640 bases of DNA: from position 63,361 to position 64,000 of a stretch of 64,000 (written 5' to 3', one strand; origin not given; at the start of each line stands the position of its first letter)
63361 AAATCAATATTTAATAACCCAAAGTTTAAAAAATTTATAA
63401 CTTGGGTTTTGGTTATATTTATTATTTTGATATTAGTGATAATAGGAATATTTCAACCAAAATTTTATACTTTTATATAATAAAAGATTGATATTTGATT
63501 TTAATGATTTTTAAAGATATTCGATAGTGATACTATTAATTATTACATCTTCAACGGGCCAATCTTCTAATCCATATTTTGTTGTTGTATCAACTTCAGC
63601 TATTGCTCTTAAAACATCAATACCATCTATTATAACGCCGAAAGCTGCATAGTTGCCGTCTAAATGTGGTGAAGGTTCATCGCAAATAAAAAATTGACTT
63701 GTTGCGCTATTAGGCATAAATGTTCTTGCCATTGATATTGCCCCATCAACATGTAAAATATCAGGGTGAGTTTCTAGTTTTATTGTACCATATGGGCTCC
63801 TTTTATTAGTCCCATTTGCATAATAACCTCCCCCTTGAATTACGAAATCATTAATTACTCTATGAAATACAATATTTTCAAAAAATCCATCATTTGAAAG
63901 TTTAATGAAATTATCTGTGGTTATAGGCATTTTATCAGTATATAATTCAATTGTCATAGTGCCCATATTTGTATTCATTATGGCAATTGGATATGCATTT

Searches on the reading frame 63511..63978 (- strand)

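Call 70: search_protein_families(library=pfam, proteins=[window:63511-63978:-], max_evalue=0.00001)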
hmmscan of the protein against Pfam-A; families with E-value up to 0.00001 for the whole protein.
window:63511-63978:- (155 aa): 1 family
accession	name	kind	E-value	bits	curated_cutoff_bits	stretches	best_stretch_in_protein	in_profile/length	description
PF00160.26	Pro_isomerase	-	2.6e-44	151.7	21.7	1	1-151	4-158/159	Cyclophilin type peptidyl-prolyl cis-trans isomerase/CLD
